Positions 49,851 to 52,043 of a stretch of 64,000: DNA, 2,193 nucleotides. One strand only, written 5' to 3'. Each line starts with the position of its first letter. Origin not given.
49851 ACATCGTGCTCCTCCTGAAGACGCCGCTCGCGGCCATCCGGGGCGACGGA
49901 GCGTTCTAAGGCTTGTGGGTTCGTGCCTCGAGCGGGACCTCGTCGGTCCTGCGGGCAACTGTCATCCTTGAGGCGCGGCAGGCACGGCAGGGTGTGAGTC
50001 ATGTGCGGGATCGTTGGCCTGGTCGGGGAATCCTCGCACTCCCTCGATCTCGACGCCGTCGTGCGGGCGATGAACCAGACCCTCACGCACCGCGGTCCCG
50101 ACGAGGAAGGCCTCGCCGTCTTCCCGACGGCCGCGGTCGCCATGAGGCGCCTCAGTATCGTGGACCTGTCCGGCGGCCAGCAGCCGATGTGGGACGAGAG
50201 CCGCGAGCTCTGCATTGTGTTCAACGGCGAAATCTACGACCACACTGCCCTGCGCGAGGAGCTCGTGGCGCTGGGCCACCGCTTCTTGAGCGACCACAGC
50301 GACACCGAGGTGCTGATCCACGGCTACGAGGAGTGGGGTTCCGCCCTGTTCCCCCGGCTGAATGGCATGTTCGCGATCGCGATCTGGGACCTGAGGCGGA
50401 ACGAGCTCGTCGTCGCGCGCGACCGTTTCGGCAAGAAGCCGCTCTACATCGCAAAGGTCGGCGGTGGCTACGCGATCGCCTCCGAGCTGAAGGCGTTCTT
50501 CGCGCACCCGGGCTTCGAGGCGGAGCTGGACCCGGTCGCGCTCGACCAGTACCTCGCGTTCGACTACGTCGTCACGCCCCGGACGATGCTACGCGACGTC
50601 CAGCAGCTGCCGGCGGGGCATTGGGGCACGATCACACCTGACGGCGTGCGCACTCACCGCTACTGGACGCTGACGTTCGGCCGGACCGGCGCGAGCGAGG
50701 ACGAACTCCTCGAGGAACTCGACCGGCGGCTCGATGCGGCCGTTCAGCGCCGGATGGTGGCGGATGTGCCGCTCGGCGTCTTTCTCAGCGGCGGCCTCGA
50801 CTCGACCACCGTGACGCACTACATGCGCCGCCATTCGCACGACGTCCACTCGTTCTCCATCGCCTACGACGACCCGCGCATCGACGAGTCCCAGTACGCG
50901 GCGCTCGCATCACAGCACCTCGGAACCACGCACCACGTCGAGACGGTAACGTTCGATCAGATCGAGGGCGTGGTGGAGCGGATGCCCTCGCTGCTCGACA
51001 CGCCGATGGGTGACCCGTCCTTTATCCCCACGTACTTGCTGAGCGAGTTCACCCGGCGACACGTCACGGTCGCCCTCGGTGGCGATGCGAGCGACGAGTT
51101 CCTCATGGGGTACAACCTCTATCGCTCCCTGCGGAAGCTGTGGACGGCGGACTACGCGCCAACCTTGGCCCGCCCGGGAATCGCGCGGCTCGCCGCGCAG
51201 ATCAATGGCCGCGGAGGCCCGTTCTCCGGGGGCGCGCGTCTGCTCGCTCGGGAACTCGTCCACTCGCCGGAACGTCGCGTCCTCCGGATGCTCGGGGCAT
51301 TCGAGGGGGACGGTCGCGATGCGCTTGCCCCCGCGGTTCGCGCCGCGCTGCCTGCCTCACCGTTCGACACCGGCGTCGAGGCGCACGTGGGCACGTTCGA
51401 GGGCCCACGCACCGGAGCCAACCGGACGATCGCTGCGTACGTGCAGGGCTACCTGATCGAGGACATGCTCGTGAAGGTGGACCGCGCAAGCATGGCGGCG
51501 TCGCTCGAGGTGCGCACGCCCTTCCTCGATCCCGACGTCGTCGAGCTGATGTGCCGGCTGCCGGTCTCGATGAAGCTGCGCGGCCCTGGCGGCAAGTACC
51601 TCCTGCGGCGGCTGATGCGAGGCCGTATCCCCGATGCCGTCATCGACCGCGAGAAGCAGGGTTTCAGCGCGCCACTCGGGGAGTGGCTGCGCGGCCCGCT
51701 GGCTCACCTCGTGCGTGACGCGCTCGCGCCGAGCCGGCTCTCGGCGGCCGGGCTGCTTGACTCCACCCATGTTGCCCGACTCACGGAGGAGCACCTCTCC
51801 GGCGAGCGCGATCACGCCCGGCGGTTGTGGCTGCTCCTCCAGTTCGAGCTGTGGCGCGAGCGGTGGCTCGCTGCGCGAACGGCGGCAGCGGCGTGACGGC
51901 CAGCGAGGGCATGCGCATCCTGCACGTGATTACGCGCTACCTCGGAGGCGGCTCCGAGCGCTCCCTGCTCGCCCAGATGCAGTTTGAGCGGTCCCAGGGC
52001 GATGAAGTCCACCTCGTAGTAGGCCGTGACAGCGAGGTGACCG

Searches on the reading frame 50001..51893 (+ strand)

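Call 32: search_protein_families(library=pfam, proteins=[window:50001-51893:+], max_evalue=0.00001)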
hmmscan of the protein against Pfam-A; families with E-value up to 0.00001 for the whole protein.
window:50001-51893:+ (631 aa): 4 families
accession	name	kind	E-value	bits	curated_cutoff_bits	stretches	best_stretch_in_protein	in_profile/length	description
PF00733.27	Asn_synthase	-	2.2e-96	324.1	21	1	239-619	1-353/354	Asparagine synthase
PF13537.11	GATase_7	-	6.6e-43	146.1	25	1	49-167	2-122/123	Glutamine amidotransferase domain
PF13522.11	GATase_6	-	1.5e-37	129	27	1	33-162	1-130/130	Glutamine amidotransferase domain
PF06508.19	QueC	-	6.4e-06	26.2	22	0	260-320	4-65/210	Queuosine biosynthesis protein QueC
